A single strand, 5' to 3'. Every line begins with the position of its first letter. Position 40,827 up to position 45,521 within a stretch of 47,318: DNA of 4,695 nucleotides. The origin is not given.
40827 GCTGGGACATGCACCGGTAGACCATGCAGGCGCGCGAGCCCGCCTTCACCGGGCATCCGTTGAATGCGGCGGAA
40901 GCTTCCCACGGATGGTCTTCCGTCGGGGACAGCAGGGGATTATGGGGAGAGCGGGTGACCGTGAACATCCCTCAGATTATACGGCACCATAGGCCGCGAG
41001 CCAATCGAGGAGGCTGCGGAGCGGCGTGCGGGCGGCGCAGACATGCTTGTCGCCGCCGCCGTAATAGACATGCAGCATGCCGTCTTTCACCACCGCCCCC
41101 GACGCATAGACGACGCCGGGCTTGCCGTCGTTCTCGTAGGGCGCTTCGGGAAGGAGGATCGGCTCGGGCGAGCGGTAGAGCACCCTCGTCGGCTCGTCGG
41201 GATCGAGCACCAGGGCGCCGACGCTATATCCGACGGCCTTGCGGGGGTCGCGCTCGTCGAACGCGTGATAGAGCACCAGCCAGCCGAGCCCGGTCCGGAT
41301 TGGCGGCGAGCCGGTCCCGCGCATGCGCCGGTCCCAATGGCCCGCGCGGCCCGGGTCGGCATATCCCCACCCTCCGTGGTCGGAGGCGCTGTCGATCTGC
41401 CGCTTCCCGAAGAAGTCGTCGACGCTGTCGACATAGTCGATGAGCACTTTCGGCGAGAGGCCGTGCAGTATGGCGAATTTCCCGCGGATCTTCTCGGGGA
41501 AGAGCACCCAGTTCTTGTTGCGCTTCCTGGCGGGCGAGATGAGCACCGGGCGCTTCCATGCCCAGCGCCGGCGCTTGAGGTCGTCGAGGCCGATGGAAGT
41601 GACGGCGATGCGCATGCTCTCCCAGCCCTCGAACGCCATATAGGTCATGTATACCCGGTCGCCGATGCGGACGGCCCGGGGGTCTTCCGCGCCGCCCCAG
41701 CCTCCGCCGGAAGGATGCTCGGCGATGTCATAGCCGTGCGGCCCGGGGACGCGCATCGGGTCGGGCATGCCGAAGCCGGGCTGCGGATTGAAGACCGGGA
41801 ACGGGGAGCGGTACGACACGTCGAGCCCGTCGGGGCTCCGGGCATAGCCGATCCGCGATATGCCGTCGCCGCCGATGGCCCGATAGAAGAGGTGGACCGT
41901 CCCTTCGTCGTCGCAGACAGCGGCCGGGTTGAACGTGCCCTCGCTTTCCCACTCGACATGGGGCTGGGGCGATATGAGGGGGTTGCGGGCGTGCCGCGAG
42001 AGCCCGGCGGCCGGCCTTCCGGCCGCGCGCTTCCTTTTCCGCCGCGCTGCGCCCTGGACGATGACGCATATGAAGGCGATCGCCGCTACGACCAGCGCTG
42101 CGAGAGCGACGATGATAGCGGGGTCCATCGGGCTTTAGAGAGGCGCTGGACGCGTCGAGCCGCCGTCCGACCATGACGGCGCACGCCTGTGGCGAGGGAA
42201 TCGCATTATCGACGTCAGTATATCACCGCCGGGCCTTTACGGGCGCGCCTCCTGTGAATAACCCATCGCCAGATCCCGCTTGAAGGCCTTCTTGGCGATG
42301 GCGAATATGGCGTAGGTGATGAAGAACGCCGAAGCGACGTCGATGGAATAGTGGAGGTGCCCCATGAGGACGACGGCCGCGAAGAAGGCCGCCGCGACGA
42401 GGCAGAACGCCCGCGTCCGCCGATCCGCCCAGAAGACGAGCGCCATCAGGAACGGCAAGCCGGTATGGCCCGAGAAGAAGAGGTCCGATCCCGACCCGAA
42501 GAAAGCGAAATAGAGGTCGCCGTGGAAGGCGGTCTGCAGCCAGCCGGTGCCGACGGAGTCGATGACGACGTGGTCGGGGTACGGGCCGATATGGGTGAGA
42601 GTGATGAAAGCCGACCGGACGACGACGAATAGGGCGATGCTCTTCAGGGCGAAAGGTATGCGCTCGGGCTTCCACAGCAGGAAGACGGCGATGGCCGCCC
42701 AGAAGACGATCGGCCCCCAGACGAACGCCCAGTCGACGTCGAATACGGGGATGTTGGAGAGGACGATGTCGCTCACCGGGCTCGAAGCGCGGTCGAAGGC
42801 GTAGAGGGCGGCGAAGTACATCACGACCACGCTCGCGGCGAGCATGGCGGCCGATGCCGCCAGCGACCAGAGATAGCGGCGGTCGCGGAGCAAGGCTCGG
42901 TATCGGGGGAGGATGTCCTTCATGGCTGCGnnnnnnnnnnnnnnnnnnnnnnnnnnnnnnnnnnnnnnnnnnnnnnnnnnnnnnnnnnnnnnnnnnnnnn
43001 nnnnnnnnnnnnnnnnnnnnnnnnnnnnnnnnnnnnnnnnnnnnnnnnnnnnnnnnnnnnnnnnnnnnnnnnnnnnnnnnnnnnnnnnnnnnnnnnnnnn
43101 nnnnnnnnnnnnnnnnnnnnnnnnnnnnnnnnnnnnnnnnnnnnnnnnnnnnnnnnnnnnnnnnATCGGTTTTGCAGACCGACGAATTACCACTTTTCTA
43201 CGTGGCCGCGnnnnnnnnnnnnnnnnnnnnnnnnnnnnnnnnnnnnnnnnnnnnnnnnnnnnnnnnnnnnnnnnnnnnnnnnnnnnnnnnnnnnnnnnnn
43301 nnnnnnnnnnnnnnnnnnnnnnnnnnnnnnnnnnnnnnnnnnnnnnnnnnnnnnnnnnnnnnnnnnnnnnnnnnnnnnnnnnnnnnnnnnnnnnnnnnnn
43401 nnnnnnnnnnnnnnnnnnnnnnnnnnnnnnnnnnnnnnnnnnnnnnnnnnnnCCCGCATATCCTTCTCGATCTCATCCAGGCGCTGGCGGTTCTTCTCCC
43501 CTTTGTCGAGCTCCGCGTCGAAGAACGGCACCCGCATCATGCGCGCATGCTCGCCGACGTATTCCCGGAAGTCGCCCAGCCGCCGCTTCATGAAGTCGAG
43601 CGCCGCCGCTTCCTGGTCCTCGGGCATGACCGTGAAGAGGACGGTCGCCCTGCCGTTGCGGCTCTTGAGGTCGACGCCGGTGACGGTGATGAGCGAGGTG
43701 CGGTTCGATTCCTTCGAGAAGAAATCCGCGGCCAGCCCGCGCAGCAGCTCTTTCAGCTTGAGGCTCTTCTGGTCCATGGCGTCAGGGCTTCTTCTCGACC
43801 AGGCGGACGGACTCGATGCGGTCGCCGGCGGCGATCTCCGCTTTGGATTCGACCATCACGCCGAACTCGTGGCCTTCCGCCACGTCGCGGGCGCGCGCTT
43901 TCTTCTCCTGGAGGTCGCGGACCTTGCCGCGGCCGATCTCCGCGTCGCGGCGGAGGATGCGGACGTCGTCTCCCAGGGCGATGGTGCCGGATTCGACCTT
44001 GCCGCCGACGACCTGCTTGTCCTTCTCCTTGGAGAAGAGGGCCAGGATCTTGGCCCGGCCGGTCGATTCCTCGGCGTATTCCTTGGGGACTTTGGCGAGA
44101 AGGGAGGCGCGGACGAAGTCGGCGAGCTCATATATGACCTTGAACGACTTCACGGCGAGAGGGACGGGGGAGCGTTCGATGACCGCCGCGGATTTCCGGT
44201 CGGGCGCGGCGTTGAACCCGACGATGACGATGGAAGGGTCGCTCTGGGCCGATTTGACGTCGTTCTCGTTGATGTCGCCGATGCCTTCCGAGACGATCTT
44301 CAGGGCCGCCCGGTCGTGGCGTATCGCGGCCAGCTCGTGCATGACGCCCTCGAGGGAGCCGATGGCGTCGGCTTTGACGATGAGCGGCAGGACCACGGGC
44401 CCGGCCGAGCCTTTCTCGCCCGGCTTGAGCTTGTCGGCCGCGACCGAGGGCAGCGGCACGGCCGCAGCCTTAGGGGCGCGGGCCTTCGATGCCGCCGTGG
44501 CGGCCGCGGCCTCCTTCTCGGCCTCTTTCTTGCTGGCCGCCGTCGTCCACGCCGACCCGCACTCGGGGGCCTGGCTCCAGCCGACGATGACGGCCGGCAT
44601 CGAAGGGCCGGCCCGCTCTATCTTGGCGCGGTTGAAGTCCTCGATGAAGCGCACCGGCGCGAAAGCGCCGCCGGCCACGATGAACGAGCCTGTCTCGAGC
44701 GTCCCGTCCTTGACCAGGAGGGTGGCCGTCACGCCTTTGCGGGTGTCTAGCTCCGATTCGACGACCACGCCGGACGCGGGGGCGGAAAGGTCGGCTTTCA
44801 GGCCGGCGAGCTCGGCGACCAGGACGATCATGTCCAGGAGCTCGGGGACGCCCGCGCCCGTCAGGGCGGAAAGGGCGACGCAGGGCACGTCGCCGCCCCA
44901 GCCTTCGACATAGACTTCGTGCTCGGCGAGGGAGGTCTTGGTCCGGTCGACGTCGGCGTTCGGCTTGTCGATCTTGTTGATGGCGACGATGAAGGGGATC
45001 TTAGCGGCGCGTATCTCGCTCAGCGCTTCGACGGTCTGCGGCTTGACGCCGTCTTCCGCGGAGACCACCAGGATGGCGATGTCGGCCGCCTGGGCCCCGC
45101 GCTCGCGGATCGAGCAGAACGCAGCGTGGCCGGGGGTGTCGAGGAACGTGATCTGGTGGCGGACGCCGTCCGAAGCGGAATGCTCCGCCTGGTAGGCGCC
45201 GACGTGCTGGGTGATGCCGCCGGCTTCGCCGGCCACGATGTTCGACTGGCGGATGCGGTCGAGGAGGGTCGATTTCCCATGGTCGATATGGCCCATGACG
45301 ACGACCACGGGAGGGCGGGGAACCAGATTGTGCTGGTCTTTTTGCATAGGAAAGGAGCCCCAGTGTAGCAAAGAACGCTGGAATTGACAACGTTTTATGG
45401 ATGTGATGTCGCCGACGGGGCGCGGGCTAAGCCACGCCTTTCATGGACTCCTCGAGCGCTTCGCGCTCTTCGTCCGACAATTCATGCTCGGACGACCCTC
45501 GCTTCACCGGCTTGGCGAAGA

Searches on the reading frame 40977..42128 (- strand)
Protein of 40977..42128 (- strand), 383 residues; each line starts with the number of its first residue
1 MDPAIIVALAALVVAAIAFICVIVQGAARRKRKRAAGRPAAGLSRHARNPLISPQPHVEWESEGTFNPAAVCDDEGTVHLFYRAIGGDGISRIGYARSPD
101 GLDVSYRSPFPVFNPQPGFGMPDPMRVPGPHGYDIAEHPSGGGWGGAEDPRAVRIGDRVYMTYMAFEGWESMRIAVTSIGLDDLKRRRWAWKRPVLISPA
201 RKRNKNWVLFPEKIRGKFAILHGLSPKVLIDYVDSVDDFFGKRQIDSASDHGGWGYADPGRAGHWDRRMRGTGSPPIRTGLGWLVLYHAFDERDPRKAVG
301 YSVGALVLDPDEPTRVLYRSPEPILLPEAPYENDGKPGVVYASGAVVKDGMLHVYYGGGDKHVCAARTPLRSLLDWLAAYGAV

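Call 40: search_protein_families(library=pfam, proteins=[window:40977-42128:-], max_evalue=0.0001)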
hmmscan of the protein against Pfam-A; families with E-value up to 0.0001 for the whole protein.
window:40977-42128:- (383 aa): 1 family
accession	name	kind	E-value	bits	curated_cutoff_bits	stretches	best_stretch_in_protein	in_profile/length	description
PF04041.19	Glyco_hydro_130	-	1.4e-31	110.1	26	1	146-377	98-318/320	beta-1,4-mannooligosaccharide phosphorylase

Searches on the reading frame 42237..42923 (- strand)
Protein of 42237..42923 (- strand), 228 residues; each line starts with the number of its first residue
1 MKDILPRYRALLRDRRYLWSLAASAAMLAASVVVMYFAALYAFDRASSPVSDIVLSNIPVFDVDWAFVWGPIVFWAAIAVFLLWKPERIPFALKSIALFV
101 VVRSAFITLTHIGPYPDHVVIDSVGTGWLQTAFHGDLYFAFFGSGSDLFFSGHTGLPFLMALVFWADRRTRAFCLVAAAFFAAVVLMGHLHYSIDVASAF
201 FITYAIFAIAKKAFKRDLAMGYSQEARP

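Call 40: search_protein_families(library=pfam, proteins=[window:42237-42923:-], max_evalue=0.0001)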
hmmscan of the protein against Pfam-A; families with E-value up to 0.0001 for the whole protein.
window:42237-42923:- (228 aa): 1 family
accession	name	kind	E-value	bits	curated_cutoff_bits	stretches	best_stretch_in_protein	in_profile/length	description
PF14360.12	PAP2_C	-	2.3e-09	38.1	27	1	146-209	3-71/74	PAP2 superfamily C-terminal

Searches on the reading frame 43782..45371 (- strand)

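Call 40: search_protein_families(library=pfam, proteins=[window:43782-45371:-], max_evalue=0.0001)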
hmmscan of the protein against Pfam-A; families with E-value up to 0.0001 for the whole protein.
window:43782-45371:- (529 aa): 7 families
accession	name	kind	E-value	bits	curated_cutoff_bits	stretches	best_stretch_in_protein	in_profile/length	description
PF00009.33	GTP_EFTU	-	4.4e-38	131.2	26.5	1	23-184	6-184/188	Elongation factor Tu GTP binding domain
PF11987.13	IF-2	-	2.9e-19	69.6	27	1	327-420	26-116/117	Translation-initiation factor 2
PF22042.2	EF-G_D2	-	2.9e-18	66.2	27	1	198-274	1-80/84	Elongation factor G domain 2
PF01926.29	MMR_HSR1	-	3.1e-10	40.6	21.9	1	23-133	2-113/113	50S ribosome-binding GTPase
PF03144.31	GTP_EFTU_D2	-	1.1e-06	29.4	30.3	1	453-508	2-59/73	Elongation factor Tu domain 2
PF08477.19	Roc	-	3.3e-05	24.5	27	1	23-135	2-119/119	Ras of Complex, Roc, domain of DAPkinase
PF03193.22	RsgA_GTPase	-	3.7e-05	24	30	0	96-180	23-102/174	RsgA GTPase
